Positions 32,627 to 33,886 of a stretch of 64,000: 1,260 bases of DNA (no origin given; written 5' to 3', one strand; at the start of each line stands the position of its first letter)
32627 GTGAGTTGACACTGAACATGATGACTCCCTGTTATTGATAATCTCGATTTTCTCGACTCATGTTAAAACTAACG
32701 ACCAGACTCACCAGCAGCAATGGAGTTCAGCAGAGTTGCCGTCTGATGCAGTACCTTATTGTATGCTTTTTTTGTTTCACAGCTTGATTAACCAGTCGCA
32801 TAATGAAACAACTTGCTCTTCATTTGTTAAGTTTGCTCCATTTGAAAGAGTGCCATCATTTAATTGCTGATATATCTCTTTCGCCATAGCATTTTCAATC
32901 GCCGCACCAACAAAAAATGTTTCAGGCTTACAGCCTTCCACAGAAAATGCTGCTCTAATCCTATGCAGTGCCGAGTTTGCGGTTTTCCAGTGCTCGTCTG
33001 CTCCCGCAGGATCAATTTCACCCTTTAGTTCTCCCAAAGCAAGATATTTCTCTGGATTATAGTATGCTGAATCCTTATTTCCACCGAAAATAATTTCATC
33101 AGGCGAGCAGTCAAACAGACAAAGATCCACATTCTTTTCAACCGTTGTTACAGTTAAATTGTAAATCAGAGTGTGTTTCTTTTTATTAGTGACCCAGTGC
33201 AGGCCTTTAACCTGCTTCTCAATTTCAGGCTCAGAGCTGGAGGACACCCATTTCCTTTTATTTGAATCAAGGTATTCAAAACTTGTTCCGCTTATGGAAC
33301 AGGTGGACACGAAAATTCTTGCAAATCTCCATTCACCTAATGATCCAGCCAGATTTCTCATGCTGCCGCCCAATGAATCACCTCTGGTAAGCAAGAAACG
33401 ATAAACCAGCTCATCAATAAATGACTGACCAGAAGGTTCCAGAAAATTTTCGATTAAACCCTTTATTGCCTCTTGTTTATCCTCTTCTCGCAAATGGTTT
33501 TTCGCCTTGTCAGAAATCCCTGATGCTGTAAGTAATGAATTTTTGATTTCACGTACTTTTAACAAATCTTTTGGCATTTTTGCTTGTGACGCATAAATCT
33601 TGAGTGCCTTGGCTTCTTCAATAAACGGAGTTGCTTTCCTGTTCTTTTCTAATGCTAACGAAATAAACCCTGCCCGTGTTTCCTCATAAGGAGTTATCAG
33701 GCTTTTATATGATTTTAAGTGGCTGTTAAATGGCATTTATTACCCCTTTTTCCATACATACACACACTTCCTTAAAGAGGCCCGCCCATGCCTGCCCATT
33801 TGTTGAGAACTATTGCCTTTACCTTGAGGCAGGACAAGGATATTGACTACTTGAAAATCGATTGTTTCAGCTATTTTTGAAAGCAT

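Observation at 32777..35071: Complete type II restriction-modification system carried as a 2.4 kb integron cassette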

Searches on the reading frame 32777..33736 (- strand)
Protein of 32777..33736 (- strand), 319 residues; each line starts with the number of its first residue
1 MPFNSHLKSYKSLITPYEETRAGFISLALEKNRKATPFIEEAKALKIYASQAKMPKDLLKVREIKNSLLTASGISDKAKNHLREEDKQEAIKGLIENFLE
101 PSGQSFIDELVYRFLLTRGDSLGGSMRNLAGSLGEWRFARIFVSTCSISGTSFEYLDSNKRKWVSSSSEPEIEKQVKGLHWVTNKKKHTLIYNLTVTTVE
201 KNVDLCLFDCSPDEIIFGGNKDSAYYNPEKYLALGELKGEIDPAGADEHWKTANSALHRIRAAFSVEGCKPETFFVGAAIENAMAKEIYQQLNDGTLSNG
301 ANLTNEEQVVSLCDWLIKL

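Call 7: search_protein_families(library=pfam, proteins=[window:32777-33736:-], max_evalue=0.01)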
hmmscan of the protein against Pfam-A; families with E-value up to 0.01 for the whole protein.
window:32777-33736:- (319 aa): 1 family
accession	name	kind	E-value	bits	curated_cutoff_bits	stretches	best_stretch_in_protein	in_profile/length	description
PF09194.16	Endonuc-BsobI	-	5e-143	476.6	25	1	4-319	2-313/313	Restriction endonuclease BsobI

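Call 12: search_protein_families(library=ncbifam, proteins=[window:32777-33736:-], max_evalue=0.01)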
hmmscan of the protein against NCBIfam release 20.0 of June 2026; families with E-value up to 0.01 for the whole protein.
window:32777-33736:- (319 aa): 0 families

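Call 17: find_encoding_contigs(protein=window:32777-33736:-, flank=10000, max_places=10)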
Protein window:32777-33736:- (319 aa): no gene with exactly this product is on record in the collection.

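Call 19: find_homologous_proteins(query=window:32777-33736:-, max_evalue=1e-10)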
Query window:32777-33736:- (319 aa): 5575 proteins with E <= 1e-10 among 7241 candidates; the best 120 are listed.
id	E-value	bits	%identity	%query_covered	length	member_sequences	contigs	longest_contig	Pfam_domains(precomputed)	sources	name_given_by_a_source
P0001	1.3e-210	716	100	100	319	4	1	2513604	PF09194.17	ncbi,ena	-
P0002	4.8e-196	668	93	100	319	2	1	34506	PF09194.17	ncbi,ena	-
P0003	1.2e-176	605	83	100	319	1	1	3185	PF09194.17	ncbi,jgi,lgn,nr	ncbi:MAG: AvaI/BsoBI family type II restriction endonuclease [Bacilli bacterium]|jgi:type II restric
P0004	3.1e-176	603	82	100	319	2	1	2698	PF09194.17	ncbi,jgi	-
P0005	1.1e-173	595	81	100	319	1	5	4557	PF09194.17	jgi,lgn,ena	-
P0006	5.9e-173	593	81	100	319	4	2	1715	PF09194.17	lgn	-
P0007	2.7e-172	590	80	100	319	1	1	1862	PF09194.17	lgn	-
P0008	9.5e-171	585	79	100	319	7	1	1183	PF09194.17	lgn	-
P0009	9.7e-171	585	80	100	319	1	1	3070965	PF09194.17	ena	-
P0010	1.0e-170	585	81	100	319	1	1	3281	PF09194.17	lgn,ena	-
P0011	1.7e-170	584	80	100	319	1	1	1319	PF09194.17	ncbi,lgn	-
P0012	2.1e-170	584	80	100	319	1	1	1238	PF09194.17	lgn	-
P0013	4.2e-170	583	80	100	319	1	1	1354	PF09194.17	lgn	-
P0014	1.4e-169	581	79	100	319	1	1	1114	PF09194.17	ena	-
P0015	1.5e-169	581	80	100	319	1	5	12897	PF09194.17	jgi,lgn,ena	jgi:type II restriction enzyme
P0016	1.0e-168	579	79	100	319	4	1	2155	PF09194.17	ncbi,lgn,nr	ncbi:MAG: AvaI/BsoBI family type II restriction endonuclease [Candidatus Cloacimonadota bacterium]|n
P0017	1.2e-168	578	79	100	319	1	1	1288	PF09194.17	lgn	-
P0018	1.6e-168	578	80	100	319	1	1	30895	PF09194.17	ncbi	-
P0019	3.1e-168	577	79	100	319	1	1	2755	PF09194.17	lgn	-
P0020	3.9e-168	577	79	100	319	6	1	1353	PF09194.17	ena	-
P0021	5.4e-168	576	79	100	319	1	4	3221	PF09194.17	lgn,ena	-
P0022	1.1e-167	575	80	100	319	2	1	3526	PF09194.17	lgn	-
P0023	1.2e-167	575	78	100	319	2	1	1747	PF09194.17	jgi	jgi:hypothetical protein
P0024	3.4e-167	574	77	100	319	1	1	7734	PF09194.17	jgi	-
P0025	4.3e-167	573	77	100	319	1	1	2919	PF09194.17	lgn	-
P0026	1.5e-166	572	76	100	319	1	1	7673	PF09194.17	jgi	jgi:hypothetical protein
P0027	9.6e-166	569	78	100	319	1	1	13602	PF09194.17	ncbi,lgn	-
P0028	1.3e-165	568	78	100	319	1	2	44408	PF09194.17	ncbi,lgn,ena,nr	ncbi:MAG: AvaI/BsoBI family type II restriction endonuclease [Calothrix sp. MO_192.B10]|nr:AvaI/BsoB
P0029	1.9e-165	568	78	100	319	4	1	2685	PF09194.17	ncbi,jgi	jgi:type II restriction enzyme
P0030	6.6e-165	566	79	100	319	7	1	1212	PF09194.17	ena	-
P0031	9.2e-165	566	78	100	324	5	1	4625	PF09194.17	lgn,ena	-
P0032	1.2e-164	565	77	100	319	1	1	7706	PF09194.17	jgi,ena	-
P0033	1.6e-164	565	79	100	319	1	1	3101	PF09194.17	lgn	-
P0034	3.5e-164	564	78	100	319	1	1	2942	PF09194.17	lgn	-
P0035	1.6e-163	562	77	100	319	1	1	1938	PF09194.17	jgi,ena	-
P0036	2.7e-163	561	77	100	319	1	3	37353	PF09194.17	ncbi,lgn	-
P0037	4.3e-163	560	78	100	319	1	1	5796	PF09194.17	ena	-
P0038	3.0e-162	557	77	100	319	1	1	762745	PF09194.17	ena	-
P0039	3.5e-162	557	76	100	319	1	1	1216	PF09194.17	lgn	-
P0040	4.3e-162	557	76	100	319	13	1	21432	PF09194.17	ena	-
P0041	4.4e-162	557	77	100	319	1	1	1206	PF09194.17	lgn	-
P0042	7.1e-162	556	76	100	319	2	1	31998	PF09194.17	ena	-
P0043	7.2e-162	556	76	100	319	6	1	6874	PF09194.17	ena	-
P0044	1.4e-161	555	76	100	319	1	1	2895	PF09194.17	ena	-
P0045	1.4e-161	555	76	100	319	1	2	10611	PF09194.17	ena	-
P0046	1.4e-161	555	76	100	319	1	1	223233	PF09194.17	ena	-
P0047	1.9e-161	555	76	100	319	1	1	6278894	PF09194.17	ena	-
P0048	5.0e-161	553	76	100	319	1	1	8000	PF09194.17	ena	-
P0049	5.1e-161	553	77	100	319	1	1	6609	PF09194.17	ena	-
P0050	6.8e-161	553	76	100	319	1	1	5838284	PF09194.17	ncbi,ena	-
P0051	7.0e-161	553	76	100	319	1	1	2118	PF09194.17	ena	-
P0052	1.3e-160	552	76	100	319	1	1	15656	PF09194.17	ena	-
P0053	1.6e-160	552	76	100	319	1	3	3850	PF09194.17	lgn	-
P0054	1.8e-160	552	76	100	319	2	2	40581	PF09194.17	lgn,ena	-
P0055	1.8e-160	552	75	100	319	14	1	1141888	PF09194.17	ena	-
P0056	2.2e-160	551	76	100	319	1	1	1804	PF09194.17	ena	-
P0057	3.1e-160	551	76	100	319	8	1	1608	PF09194.17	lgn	-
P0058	3.4e-160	551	75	100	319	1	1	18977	PF09194.17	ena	-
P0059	4.7e-160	550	75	100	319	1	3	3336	PF09194.17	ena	-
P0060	4.7e-160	550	75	100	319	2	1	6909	PF09194.17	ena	-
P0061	6.4e-160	550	75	100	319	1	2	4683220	PF09194.17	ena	-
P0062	6.9e-160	550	76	100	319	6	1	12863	PF09194.17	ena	-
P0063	8.9e-160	549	75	100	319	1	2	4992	PF09194.17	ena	-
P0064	1.7e-159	548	75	100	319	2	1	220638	PF09194.17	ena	-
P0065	1.7e-159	548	74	100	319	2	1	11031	PF09194.17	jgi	jgi:hypothetical protein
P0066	2.4e-159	548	76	100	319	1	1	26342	PF09194.17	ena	-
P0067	2.5e-159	548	76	100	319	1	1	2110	PF09194.17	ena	-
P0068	3.2e-159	547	78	97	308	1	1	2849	PF09194.17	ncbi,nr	ncbi:MAG: AvaI/BsoBI family type II restriction endonuclease, partial [bacterium]|nr:AvaI/BsoBI fami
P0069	4.0e-159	547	76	100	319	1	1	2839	PF09194.17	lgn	-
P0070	8.0e-159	546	77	100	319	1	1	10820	PF09194.17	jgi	-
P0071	8.6e-159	546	75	100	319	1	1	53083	PF09194.17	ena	-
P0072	8.8e-159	546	76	100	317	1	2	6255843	PF09194.17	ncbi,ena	-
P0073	1.4e-158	545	75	100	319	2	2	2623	PF09194.17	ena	-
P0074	1.5e-158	545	75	100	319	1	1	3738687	PF09194.17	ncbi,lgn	ncbi:MAG: AvaI/BsoBI family type II restriction endonuclease [Candidatus Electrothrix sp. YB6]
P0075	1.6e-158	545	75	100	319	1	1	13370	PF09194.17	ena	-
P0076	1.9e-158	545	75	100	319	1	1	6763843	PF09194.17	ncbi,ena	-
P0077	5.8e-158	543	75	100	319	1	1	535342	PF09194.17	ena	-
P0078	6.0e-158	543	75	100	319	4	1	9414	PF09194.17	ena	-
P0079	6.1e-158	543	75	100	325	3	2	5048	PF09194.17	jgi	-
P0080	6.3e-158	543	75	100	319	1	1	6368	PF09194.17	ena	-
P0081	9.5e-158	543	76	100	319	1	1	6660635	PF09194.17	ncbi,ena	-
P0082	1.5e-157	542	74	100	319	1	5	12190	PF09194.17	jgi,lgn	jgi:type II restriction enzyme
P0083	1.6e-157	542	75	100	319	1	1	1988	PF09194.17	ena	-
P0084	1.8e-157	542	75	100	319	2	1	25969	PF09194.17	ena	-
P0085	2.0e-157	542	73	100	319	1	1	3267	PF09194.17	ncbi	-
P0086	5.5e-157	540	75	100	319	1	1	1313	PF09194.17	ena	-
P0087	7.6e-157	540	74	100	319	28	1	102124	PF09194.17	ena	-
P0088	9.5e-157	539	76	100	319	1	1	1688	PF09194.17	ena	-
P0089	1.1e-156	539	76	100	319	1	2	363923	PF09194.17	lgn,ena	-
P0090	1.1e-156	539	75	100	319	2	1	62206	PF09194.17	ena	-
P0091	2.1e-156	538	75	100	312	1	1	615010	PF09194.17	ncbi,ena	-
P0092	2.8e-156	538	75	100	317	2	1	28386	PF09194.17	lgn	-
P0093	4.0e-156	537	74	100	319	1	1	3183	PF09194.17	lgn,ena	-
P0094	6.4e-156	537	74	100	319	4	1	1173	PF09194.17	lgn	-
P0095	7.9e-156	536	75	100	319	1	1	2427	PF09194.17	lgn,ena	-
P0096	1.1e-155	536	75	99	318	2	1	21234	PF09194.17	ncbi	-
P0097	1.9e-155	535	74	100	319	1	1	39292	PF09194.17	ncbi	-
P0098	3.2e-155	534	75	100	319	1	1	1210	PF09194.17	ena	-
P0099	3.5e-155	534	73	100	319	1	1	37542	PF09194.17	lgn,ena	-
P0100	3.5e-155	534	73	100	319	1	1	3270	PF09194.17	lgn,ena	-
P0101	7.1e-155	533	74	100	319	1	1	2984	PF09194.17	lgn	-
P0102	1.8e-154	532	72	100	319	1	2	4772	PF09194.17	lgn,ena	-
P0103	1.8e-154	532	73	100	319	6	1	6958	PF09194.17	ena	-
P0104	2.0e-154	532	74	100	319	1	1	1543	PF09194.17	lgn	-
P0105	2.5e-154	531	74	100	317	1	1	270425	PF09194.17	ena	-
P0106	2.7e-154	531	73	100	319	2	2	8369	PF09194.17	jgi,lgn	jgi:hypothetical protein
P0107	6.0e-154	530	73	100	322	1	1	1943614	PF09194.17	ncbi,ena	-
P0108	8.1e-154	530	73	100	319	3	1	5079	PF09194.17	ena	-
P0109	1.2e-153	529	74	100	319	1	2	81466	PF09194.17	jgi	jgi:type II restriction enzyme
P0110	2.2e-153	528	72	100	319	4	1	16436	PF09194.17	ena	-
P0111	4.1e-153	527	72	100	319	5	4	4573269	PF09194.17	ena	-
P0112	4.3e-153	527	73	100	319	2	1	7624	PF09194.17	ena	-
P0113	8.4e-153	526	74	100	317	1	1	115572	PF09194.17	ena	-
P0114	1.3e-152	526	73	100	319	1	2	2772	PF09194.17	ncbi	-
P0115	1.7e-152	525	72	100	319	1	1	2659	PF09194.17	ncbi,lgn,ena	-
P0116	4.2e-152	524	73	100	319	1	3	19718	PF09194.17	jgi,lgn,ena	-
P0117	8.6e-152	523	72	100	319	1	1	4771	PF09194.17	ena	-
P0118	1.1e-151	523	72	100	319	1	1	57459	PF09194.17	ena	-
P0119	1.7e-151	522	71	100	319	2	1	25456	PF09194.17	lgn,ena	-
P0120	2.0e-151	522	72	100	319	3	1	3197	PF09194.17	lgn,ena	-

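Call 20: search_solved_structures(query=window:32777-33736:-, show_alignments=1)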
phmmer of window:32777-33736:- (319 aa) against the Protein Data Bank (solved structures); distinct sequences matched with E-value up to 0.001: 1.
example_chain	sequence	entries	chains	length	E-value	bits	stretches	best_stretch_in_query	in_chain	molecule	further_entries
1dc1_A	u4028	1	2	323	7.9e-114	383.5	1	2-318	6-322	BSOBI RESTRICTION ENDONUCLEASE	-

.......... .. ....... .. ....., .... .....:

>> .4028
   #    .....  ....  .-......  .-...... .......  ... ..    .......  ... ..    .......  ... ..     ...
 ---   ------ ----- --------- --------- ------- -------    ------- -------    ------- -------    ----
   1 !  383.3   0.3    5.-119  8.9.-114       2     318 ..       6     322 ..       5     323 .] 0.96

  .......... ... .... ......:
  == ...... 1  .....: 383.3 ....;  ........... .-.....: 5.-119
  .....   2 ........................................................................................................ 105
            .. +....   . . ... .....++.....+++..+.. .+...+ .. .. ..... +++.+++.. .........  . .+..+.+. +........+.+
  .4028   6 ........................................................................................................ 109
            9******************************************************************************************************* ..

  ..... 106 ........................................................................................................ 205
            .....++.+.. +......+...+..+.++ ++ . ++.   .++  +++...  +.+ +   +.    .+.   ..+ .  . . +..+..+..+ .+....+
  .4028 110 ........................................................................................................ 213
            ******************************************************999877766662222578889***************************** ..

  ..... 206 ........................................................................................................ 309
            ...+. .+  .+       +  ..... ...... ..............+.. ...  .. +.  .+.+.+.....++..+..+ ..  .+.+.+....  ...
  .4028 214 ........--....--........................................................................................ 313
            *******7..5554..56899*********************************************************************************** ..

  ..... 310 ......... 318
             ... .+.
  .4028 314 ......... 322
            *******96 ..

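Call 21: find_encoding_contigs(protein=P0001, flank=10000, max_places=5)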
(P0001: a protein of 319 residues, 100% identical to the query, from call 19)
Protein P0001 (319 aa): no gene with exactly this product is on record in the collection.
